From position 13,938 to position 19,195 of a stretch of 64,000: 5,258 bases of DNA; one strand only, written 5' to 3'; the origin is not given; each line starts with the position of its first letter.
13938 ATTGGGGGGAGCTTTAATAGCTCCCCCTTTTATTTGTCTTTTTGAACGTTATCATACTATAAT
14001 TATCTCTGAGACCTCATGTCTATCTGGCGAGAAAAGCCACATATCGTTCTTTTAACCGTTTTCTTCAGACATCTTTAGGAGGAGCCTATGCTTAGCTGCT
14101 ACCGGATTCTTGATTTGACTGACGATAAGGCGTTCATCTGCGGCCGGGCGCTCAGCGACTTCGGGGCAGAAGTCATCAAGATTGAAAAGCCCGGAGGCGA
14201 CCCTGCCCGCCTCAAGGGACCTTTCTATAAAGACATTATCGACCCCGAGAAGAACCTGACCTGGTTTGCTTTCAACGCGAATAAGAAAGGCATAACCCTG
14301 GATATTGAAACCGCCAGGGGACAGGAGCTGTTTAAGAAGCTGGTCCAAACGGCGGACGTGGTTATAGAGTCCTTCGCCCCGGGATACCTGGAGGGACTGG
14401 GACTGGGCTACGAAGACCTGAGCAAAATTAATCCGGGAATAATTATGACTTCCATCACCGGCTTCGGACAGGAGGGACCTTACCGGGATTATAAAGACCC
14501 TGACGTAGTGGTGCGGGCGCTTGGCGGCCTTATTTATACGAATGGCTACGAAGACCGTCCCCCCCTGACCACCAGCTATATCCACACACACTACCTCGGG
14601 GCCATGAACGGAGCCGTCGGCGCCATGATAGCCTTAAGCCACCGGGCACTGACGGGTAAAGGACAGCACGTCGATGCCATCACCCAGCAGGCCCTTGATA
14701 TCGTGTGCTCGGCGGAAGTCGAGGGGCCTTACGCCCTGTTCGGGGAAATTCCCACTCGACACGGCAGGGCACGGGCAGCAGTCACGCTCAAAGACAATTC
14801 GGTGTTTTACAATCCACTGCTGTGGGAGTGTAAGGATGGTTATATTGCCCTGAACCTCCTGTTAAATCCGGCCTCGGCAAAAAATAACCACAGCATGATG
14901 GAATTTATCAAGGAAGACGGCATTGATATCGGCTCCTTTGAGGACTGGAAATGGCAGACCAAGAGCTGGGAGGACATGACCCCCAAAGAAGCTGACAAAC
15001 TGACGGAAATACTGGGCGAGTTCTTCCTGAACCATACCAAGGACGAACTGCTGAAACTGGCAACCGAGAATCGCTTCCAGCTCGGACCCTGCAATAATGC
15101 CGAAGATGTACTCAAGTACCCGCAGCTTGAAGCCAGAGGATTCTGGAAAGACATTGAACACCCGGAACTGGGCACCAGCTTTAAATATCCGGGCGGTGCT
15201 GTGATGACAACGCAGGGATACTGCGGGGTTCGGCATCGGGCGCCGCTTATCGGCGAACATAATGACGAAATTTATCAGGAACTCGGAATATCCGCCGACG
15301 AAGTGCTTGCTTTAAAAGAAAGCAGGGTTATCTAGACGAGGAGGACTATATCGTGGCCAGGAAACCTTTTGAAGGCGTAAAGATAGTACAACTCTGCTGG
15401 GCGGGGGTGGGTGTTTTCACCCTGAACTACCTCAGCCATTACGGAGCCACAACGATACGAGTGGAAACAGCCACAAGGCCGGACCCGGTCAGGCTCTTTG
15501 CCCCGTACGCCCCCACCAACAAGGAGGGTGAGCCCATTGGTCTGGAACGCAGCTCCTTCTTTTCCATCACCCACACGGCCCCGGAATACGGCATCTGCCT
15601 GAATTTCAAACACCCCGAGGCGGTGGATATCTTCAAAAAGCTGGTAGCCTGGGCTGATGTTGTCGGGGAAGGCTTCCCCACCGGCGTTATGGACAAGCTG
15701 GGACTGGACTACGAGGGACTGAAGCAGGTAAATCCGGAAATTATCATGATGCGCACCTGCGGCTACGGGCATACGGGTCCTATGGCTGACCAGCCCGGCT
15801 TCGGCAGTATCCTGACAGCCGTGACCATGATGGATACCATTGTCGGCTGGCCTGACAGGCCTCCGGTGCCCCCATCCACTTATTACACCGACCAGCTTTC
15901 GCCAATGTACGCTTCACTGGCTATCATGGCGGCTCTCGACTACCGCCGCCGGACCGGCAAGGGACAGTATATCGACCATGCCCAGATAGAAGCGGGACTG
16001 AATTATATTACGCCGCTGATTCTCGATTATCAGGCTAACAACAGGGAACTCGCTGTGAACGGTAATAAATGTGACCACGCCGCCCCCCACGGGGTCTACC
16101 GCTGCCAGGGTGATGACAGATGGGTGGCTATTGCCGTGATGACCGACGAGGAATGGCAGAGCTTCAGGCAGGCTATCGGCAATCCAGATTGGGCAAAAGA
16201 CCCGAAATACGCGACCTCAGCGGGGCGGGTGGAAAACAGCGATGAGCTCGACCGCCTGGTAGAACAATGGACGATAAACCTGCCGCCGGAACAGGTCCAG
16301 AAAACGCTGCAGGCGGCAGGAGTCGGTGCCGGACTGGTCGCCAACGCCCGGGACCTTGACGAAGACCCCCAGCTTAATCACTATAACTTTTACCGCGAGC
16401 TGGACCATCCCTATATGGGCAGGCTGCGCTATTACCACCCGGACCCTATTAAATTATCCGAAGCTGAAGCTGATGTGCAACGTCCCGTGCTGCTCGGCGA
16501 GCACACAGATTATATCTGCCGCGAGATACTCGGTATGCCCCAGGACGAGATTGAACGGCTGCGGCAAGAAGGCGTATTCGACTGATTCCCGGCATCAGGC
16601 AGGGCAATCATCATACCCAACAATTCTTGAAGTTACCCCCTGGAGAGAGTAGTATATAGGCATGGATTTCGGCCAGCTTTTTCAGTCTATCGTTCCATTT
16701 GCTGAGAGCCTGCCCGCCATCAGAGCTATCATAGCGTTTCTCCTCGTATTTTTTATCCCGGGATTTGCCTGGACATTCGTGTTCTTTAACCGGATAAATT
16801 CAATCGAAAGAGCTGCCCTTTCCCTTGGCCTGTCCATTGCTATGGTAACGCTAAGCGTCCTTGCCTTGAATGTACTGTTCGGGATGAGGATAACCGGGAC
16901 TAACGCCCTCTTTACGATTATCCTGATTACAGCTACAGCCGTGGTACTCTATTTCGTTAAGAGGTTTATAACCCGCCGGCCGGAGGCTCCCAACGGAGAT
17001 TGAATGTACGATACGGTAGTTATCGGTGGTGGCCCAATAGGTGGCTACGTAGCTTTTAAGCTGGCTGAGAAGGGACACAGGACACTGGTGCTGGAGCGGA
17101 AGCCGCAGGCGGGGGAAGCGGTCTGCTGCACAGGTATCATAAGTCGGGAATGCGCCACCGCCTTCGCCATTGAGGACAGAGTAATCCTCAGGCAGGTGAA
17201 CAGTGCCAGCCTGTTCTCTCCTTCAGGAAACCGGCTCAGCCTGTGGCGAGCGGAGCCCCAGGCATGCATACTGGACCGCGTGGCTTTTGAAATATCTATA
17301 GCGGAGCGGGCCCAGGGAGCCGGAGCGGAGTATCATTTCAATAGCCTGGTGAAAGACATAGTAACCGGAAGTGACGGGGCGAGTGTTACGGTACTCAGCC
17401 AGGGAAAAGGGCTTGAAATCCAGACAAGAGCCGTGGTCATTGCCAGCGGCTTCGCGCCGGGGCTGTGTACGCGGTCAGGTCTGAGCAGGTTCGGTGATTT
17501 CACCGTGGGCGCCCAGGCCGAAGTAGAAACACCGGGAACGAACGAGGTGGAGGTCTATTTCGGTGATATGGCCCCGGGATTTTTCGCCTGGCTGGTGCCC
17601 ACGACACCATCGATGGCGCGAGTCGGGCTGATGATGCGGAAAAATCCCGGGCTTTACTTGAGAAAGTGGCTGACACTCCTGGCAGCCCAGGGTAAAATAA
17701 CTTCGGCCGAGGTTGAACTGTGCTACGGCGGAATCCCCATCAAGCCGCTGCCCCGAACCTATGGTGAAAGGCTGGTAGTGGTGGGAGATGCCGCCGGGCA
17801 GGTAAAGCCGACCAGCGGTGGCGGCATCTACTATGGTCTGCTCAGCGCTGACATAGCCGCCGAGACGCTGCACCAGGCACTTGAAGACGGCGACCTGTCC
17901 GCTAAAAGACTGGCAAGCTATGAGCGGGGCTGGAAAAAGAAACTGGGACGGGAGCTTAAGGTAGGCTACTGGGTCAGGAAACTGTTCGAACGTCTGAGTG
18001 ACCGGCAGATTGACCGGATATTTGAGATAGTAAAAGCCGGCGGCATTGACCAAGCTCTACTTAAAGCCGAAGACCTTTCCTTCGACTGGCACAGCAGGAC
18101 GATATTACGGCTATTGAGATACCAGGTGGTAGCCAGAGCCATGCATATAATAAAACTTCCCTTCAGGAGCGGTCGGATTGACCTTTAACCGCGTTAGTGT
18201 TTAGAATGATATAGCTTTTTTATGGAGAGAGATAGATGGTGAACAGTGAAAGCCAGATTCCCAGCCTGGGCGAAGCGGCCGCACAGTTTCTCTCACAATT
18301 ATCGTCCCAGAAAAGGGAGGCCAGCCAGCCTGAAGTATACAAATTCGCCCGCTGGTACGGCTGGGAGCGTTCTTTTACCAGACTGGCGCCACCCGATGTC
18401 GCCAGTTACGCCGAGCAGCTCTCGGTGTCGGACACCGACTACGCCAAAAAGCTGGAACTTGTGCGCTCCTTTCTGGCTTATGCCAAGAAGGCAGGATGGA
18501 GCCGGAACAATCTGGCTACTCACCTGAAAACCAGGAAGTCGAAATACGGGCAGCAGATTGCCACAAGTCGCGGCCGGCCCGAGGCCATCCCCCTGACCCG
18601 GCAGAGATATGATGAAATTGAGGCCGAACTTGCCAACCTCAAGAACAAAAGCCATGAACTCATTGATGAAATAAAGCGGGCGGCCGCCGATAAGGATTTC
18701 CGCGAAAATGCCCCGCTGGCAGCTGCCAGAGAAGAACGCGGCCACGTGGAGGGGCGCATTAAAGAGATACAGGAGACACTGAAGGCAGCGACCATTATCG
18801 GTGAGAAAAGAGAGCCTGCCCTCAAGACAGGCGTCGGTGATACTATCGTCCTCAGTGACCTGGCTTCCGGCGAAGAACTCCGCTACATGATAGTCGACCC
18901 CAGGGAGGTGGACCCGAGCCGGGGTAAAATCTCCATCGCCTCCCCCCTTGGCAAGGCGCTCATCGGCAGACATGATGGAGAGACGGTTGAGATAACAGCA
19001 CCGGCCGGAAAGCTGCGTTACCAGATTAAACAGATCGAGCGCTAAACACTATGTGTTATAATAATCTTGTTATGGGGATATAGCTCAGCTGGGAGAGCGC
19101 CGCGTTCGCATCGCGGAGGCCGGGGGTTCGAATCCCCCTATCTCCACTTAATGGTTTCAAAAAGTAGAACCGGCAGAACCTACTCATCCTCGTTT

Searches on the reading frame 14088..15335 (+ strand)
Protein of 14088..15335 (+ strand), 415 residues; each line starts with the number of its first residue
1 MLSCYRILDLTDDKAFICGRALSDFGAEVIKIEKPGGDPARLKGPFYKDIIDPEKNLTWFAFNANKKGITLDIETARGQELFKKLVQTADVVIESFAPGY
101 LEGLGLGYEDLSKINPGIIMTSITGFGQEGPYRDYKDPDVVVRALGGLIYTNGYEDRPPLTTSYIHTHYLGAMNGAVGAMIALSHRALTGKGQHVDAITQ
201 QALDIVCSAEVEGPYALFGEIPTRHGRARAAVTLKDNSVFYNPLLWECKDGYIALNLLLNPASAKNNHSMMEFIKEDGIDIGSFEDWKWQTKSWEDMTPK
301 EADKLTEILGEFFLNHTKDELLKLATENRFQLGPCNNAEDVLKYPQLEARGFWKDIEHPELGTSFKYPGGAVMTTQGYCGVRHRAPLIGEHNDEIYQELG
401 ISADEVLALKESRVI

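Call 23: search_protein_families(library=pfam, proteins=[window:14088-15335:+], max_evalue=0.0001)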
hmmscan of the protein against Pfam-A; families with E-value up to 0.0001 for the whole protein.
window:14088-15335:+ (415 aa): 1 family
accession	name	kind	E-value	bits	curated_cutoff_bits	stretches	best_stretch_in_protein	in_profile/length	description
PF02515.22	CoA_transf_3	-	4.4e-80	270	23.3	1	16-392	16-366/366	CoA-transferase family III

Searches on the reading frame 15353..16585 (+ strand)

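Call 23: search_protein_families(library=pfam, proteins=[window:15353-16585:+], max_evalue=0.0001)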
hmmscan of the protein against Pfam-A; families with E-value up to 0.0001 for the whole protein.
window:15353-16585:+ (410 aa): 1 family
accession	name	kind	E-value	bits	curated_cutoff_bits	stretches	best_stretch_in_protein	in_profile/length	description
PF02515.22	CoA_transf_3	-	1.1e-88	298.3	23.3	1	7-385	2-366/366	CoA-transferase family III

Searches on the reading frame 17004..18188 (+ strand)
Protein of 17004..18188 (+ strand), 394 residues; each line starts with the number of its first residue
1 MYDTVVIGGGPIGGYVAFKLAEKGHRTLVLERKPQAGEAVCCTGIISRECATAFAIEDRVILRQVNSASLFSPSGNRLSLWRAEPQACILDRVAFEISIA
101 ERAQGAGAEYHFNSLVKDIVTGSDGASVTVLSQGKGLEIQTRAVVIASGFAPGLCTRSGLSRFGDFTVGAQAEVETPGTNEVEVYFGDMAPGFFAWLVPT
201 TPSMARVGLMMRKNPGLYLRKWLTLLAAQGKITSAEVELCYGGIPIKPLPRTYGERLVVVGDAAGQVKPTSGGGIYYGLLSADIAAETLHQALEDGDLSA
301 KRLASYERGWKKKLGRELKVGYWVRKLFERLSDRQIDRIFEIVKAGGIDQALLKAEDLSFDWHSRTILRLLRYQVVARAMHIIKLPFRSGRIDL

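Call 23: search_protein_families(library=pfam, proteins=[window:17004-18188:+], max_evalue=0.0001)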
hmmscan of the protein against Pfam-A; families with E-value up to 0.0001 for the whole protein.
window:17004-18188:+ (394 aa): 7 families
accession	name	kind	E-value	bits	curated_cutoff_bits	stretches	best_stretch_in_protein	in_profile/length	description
PF01266.30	DAO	-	4.2e-11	43.4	27.9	1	3-39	1-39/353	FAD dependent oxidoreductase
PF07992.20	Pyr_redox_2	-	8.1e-08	32.5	26.1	1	2-160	1-119/291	Pyridine nucleotide-disulphide oxidoreductase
PF05834.18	Lycopene_cycl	-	1.4e-07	31.3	23.4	0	242-312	241-306/380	Lycopene cyclase protein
PF01494.25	FAD_binding_3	-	9.7e-07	28.8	22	0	2-132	2-139/349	FAD binding domain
PF00890.30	FAD_binding_2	-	2.6e-06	27.3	20.4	0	3-46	1-45/414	FAD binding domain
PF03486.20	HI0933_like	-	4.7e-06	26.7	50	0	3-44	2-43/244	HI0933-like protein Rossmann domain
PF13450.12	NAD_binding_8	-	8.5e-05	23.2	21.9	0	6-37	1-32/68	NAD(P)-binding Rossmann-like domain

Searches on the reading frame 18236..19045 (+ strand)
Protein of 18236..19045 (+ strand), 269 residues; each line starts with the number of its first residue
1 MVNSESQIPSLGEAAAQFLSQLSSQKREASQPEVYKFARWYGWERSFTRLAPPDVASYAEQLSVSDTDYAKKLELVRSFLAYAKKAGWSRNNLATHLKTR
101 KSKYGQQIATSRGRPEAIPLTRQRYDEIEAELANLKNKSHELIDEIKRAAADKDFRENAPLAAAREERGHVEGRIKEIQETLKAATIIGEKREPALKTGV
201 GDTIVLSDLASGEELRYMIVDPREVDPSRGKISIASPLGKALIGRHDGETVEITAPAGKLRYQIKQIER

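Call 23: search_protein_families(library=pfam, proteins=[window:18236-19045:+], max_evalue=0.0001)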
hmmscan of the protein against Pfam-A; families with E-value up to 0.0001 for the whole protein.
window:18236-19045:+ (269 aa): 2 families
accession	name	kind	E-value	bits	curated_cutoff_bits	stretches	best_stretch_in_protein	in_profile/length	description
PF01272.25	GreA_GreB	-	1.8e-22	79.6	26.9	1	199-268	7-76/77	Transcription elongation factor, GreA/GreB, C-term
PF03449.20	GreA_GreB_N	-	2.1e-15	57.1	24.5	1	118-187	1-71/71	Transcription elongation factor, N-terminal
